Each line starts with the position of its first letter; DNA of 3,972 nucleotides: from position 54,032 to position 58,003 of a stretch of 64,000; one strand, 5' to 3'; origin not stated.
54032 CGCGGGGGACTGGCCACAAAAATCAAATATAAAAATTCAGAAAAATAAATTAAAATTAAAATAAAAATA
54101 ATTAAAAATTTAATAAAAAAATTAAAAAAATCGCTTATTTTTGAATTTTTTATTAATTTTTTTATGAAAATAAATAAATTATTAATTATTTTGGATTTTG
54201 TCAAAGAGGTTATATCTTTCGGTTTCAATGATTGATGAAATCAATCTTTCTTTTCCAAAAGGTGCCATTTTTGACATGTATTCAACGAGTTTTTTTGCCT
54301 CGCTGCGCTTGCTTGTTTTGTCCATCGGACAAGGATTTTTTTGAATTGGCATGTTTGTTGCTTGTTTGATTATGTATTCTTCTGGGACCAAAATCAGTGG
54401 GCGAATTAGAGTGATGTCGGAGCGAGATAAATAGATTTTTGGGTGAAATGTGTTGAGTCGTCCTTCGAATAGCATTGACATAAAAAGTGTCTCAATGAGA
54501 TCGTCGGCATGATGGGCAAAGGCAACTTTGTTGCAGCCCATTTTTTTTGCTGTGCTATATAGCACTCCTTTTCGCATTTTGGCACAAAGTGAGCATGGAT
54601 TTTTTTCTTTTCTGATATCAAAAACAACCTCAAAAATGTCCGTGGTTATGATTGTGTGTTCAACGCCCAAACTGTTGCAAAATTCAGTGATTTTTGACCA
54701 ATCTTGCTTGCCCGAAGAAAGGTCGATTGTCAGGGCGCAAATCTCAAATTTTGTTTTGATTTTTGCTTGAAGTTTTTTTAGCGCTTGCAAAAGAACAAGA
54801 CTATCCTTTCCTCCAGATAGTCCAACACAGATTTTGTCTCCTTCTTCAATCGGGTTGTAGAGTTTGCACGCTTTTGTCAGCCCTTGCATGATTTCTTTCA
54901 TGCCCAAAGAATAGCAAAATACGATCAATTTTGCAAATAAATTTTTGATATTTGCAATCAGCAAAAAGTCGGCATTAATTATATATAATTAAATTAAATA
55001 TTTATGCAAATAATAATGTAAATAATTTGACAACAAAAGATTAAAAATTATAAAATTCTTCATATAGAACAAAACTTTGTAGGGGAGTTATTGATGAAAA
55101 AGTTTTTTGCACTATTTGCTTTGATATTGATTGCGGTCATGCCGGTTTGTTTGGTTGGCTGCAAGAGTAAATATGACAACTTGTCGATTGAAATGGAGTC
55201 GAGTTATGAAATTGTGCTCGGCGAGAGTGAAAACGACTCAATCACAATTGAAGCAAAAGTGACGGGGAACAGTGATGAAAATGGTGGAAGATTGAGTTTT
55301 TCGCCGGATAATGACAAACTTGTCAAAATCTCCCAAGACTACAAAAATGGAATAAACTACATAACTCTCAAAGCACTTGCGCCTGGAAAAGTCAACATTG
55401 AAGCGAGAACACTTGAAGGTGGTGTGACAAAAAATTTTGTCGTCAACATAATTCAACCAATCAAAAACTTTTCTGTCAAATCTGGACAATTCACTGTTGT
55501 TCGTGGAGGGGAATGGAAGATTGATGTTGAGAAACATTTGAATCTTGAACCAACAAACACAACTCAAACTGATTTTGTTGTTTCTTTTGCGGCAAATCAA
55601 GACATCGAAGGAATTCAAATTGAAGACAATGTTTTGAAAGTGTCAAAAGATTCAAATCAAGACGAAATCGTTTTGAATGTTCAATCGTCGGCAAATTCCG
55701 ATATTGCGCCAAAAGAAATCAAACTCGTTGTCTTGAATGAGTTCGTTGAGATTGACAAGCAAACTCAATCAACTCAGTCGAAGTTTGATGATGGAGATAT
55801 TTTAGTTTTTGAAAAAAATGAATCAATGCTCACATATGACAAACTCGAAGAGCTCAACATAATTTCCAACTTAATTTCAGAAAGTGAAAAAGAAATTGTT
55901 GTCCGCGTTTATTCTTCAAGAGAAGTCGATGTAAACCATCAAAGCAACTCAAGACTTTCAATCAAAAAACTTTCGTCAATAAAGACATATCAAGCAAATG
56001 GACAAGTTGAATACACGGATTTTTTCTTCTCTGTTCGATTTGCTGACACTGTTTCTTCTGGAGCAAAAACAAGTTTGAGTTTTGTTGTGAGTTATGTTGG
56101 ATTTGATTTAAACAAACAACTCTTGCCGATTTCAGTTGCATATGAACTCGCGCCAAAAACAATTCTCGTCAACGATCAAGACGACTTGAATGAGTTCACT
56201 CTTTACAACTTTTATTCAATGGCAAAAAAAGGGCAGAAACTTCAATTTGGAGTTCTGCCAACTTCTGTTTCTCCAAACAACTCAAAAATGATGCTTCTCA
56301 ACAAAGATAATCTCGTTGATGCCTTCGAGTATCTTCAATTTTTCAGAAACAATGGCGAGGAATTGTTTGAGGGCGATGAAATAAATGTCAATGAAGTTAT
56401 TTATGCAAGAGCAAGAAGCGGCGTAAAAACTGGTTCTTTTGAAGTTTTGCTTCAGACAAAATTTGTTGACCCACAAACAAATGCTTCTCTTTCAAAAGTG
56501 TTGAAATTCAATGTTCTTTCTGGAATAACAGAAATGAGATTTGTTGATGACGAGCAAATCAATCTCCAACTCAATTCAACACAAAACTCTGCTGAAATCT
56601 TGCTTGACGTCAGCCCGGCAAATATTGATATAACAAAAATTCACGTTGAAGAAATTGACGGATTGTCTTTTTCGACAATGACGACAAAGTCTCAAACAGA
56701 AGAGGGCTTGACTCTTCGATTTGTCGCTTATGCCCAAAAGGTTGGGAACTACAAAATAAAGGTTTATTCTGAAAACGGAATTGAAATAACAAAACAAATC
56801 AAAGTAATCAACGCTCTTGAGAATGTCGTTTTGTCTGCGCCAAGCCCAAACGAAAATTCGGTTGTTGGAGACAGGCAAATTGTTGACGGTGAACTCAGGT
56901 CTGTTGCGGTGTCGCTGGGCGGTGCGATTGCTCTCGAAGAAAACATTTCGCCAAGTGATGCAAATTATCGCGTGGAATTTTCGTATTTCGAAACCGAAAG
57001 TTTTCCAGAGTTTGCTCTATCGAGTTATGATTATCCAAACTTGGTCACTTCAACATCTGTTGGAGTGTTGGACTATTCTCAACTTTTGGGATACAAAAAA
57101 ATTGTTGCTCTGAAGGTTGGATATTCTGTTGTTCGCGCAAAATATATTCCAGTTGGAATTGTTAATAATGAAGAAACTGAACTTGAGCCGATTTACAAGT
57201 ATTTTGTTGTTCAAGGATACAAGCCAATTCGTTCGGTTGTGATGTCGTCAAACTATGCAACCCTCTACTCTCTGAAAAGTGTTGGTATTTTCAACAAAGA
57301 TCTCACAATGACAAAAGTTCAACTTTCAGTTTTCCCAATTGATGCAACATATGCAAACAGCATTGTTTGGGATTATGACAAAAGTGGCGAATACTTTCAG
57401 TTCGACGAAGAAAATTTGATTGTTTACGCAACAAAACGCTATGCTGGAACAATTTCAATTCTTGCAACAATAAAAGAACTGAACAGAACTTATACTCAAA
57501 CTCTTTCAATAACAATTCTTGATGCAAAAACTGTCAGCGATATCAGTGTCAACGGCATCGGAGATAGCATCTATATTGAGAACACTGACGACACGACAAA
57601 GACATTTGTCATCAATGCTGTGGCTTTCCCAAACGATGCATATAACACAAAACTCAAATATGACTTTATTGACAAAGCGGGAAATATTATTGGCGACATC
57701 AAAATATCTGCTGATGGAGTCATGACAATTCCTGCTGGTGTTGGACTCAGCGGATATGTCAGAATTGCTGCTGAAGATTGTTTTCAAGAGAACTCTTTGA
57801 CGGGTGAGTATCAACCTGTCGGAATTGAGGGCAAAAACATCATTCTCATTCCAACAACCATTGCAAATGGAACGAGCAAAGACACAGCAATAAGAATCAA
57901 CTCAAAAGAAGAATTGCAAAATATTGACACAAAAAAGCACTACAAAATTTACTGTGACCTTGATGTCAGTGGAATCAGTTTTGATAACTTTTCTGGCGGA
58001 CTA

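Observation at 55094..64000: Giant lipoprotein ORF (at least 2,969 codons) missing from the supplied ORF track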

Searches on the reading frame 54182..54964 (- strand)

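Call 15: search_protein_families(library=pfam, proteins=[window:54182-54964:-], max_evalue=0.001)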
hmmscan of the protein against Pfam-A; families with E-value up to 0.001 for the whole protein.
window:54182-54964:- (260 aa): 3 families
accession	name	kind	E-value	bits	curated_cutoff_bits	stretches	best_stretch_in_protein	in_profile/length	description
PF01171.26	ATP_bind_3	-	9e-20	71.6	27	1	44-204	1-158/182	PP-loop family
PF03054.22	tRNA_Me_trans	-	1.2e-05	25.6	20.6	1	44-154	2-129/202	tRNA methyl transferase HUP domain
PF02540.23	NAD_synthase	-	0.00024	20.8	21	1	42-143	18-121/242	NAD synthase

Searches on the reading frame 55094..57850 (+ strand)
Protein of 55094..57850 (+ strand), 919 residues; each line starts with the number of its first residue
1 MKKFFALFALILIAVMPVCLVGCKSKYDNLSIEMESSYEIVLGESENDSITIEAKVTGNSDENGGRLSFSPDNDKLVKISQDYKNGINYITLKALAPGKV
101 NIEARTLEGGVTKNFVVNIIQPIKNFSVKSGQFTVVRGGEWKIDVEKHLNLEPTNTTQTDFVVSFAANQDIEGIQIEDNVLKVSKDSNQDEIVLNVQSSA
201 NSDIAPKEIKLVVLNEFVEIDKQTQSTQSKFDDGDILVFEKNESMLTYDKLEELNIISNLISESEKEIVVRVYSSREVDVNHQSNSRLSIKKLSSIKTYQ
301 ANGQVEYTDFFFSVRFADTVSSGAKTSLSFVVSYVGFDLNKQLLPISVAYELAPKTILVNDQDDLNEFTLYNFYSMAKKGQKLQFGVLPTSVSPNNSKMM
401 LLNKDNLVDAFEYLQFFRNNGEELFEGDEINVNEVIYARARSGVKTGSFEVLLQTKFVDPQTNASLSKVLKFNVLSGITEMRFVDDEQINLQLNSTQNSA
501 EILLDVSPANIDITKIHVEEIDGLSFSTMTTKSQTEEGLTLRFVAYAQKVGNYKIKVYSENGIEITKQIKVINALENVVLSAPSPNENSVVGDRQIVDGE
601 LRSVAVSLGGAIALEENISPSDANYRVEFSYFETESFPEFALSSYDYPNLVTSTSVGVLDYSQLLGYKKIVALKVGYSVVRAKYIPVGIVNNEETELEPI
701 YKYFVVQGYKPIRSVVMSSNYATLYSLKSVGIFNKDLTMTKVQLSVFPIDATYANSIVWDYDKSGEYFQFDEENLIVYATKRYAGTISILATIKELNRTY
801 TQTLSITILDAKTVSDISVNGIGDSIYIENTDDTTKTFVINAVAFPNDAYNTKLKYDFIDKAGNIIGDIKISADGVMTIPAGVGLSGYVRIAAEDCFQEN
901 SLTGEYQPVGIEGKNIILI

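Call 7: search_protein_families(library=pfam, proteins=[window:55094-57850:+], max_evalue=10)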
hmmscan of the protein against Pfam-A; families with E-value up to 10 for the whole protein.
window:55094-57850:+ (919 aa): 5 families
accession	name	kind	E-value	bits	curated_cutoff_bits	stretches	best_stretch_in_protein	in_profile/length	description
PF25538.1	DUF7922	-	0.0037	17.7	25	1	80-146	17-84/136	Domain of unknown function (DUF7922)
PF16640.11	Big_3_5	-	0.2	12.7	35.5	1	47-104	11-67/88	Bacterial Ig-like domain (group 3)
PF16967.11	TcfC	-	0.5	10.4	29.4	1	73-110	20-56/68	E-set like domain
PF00114.24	Pilin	-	0.71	11.3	22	1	141-213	15-82/108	Pilin (bacterial filament)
PF23660.1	NOMO_8th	-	2.8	8.5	27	1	356-401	37-80/105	NOMO eighth prealbumin-like domain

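Call 91: search_protein_families(library=ncbifam, proteins=[window:55163-57835:+], max_evalue=1)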
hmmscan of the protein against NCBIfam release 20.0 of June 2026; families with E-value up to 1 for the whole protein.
window:55163-57835:+ (891 aa): 0 families

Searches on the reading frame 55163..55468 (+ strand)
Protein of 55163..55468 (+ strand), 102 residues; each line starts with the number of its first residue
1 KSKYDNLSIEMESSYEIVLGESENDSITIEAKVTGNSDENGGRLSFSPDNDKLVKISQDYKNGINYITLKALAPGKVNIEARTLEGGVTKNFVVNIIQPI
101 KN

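Call 61: search_solved_structures(query=A5, max_evalue=1, show_alignments=1)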
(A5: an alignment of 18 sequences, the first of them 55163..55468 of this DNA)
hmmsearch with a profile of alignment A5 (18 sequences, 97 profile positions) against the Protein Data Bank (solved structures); distinct sequences matched with E-value up to 1: 26.
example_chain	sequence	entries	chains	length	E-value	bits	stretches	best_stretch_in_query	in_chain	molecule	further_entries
7quz_AAA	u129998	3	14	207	0.00011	25.6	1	22-94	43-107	Beta-1,3-glucanase bglH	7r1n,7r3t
7z47_G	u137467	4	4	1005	0.0015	22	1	5-93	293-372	Surface protein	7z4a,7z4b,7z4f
4uj7_A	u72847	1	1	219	0.0077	19.7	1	18-94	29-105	SURFACE LAYER PROTEIN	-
7big_A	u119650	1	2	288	0.0078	19.7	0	29-55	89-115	v13WRAP-T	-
7bif_A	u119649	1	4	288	0.0084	19.6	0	29-55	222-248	v22WRAP-T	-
4uid_A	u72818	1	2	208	0.013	18.9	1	19-94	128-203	SURFACE LAYER PROTEIN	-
7bie_A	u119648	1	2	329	0.014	18.8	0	29-55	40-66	nvWRAP-T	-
7bid_A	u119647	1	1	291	0.017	18.6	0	29-55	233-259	v31WRAP-T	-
6tpl_A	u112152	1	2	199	0.039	17.4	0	20-83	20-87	Intimin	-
5ftx_A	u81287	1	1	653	0.097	16.2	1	19-94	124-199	SURFACE LAYER PROTEIN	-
4uj6_A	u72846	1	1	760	0.12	15.9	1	19-94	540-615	SURFACE LAYER PROTEIN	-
4uic_A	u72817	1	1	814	0.13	15.7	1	19-94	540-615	SURFACE LAYER PROTEIN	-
5ldy_A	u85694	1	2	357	0.19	15.2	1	22-81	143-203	Ig domain protein group 1 domain protein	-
1fnh_A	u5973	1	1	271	0.26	14.8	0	60-84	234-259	PROTEIN (FIBRONECTIN)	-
3r8q_A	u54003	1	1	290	0.32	14.5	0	60-84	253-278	Fibronectin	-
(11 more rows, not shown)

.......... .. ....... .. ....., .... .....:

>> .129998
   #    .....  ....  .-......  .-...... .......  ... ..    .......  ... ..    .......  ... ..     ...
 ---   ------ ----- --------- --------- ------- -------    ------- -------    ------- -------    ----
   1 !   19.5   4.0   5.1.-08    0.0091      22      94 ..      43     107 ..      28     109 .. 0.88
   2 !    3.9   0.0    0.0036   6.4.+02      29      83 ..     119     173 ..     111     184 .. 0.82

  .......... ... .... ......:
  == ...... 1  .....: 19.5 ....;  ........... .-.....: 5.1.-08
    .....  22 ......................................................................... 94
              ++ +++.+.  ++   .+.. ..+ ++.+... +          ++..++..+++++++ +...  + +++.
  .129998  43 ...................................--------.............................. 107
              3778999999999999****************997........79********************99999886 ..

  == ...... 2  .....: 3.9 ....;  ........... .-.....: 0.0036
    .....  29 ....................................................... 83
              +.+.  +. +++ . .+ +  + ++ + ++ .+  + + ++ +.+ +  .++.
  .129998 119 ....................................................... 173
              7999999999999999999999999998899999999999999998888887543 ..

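Call 62: search_protein_families(library=pfam, alignment_id=A5, max_evalue=0.01)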
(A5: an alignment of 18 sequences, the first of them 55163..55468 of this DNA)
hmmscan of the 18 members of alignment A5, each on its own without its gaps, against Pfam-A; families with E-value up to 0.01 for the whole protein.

A. member 1, window:55163-55468:+ (102 aa): 1 family
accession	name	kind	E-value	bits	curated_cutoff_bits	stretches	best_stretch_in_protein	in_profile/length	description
PF02369.22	Big_1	-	0.0083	16.6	34.9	0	24-95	16-91/93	Bacterial Ig-like domain (group 1)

B. families by the number of members that match (of 18 scanned): 10 families
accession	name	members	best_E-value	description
PF02368.24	Big_2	3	6.3e-05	Bacterial Ig-like domain (group 2)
PF09134.16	Invasin_D3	2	0.0007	Invasin, domain 3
PF02369.22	Big_1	2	0.00094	Bacterial Ig-like domain (group 1)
PF14594.13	Sipho_Gp37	1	0.0011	Siphovirus ReqiPepy6 Gp37-like protein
PF21461.3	HL_N-beta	1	0.0021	Hyaluronate lyase, N-terminal beta-sheet domain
PF13629.12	T2SS-T3SS_pil_N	1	0.0031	Pilus formation protein N terminal region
PF05727.16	UPF0228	1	0.0047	Uncharacterised protein family (UPF0228)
PF17103.10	Stealth_CR4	1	0.0055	Stealth protein CR4, conserved region 4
PF12733.13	Cadherin-like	1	0.0082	Cadherin-like beta sandwich domain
PF03212.20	Pertactin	1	0.0099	Pertactin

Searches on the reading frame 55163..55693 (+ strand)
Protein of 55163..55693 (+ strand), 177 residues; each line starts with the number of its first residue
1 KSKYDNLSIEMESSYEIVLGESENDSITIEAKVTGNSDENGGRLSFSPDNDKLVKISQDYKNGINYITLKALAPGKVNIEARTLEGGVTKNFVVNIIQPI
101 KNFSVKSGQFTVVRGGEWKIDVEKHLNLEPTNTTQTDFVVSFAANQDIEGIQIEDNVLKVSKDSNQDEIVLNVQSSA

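Call 32: search_protein_families(library=pfam, proteins=[window:55163-55693:+], max_evalue=1)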
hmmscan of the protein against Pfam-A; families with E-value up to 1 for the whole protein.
window:55163-55693:+ (177 aa): 5 families
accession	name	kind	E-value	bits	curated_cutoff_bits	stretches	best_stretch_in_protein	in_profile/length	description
PF25538.1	DUF7922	-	0.00093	19.6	25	1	57-123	17-84/136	Domain of unknown function (DUF7922)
PF16640.11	Big_3_5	-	0.037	15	35.5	1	24-81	11-67/88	Bacterial Ig-like domain (group 3)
PF16967.11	TcfC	-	0.04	13.9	29.4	1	50-87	20-56/68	E-set like domain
PF12248.16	Methyltransf_FA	-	0.05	13.8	24.2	1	10-50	43-84/140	Farnesoic acid 0-methyl transferase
PF15868.10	MBF2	-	0.2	12.6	25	0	55-93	31-70/90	Transcription activator MBF2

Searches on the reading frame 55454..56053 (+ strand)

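Call 32: search_protein_families(library=pfam, proteins=[window:55454-56053:+], max_evalue=1)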
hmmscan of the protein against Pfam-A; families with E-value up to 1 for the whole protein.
window:55454-56053:+ (200 aa): 1 family
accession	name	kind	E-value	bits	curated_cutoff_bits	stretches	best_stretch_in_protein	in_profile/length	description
PF16190.11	E1_FCCH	-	0.048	14.2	29.5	0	158-186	39-67/70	Ubiquitin-activating enzyme E1 FCCH domain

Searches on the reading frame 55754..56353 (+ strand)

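Call 32: search_protein_families(library=pfam, proteins=[window:55754-56353:+], max_evalue=1)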
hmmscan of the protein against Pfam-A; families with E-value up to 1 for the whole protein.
window:55754-56353:+ (200 aa): 3 families
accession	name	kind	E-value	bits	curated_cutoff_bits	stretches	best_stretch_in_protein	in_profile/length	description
PF23660.1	NOMO_8th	-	0.0037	17.7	27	1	136-181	37-80/105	NOMO eighth prealbumin-like domain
PF16190.11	E1_FCCH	-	0.052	14.1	29.5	0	58-86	39-67/70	Ubiquitin-activating enzyme E1 FCCH domain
PF00691.25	OmpA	-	0.17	12.7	27.2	1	19-89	2-73/98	OmpA family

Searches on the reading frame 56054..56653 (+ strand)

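Call 32: search_protein_families(library=pfam, proteins=[window:56054-56653:+], max_evalue=1)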
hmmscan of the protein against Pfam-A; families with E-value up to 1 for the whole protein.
window:56054-56653:+ (200 aa): 1 family
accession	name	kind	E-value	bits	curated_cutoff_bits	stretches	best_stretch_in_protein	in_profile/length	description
PF23660.1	NOMO_8th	-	0.063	13.8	27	1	36-81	37-80/105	NOMO eighth prealbumin-like domain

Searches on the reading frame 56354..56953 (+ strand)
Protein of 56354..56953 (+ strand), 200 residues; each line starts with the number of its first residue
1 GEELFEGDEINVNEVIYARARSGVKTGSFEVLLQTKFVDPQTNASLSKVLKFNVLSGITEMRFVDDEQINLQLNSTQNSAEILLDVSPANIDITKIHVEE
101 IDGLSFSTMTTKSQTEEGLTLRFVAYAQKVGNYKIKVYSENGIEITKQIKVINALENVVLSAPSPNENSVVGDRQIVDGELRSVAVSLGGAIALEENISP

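Call 32: search_protein_families(library=pfam, proteins=[window:56354-56953:+], max_evalue=1)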
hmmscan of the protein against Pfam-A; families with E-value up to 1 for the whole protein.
window:56354-56953:+ (200 aa): 1 family
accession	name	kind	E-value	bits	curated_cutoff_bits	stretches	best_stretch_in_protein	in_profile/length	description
PF21212.3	Dimerisation2-like_dom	-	0.091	13.6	27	0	106-144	23-61/72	Dimerisation2-like domain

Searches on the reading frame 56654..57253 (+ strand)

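Call 32: search_protein_families(library=pfam, proteins=[window:56654-57253:+], max_evalue=1)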
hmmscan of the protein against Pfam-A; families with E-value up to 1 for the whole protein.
window:56654-57253:+ (200 aa): 1 family
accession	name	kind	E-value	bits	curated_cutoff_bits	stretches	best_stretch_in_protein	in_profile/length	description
PF24849.1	DUF7724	-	0.075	13.5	27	1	144-195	29-83/88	Domain of unknown function (DUF7724)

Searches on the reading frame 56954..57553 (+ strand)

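Call 32: search_protein_families(library=pfam, proteins=[window:56954-57553:+], max_evalue=1)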
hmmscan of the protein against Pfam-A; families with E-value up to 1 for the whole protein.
window:56954-57553:+ (200 aa): 4 families
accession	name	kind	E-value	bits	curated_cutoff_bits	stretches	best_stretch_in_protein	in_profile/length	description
PF22476.1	Ago_N_3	-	0.059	13.6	27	0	54-74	18-38/60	Argonaute, N-terminal domain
PF24849.1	DUF7724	-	0.062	13.8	27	1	44-95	29-83/88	Domain of unknown function (DUF7724)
PF24084.1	DUF7369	-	0.098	12.8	27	1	132-170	10-48/61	Domain of unknown function (DUF7369)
PF12979.12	DUF3863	-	0.16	11.1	27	1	60-99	99-140/349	Domain of Unknown Function with PDB structure (DUF3863)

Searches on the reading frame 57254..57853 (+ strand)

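Call 32: search_protein_families(library=pfam, proteins=[window:57254-57853:+], max_evalue=1)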
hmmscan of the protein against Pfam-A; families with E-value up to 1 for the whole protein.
window:57254-57853:+ (200 aa): 1 family
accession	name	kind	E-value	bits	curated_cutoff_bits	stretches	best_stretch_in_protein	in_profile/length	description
PF07107.17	WI12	-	0.11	13.1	27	0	13-43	59-89/104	Wound-induced protein WI12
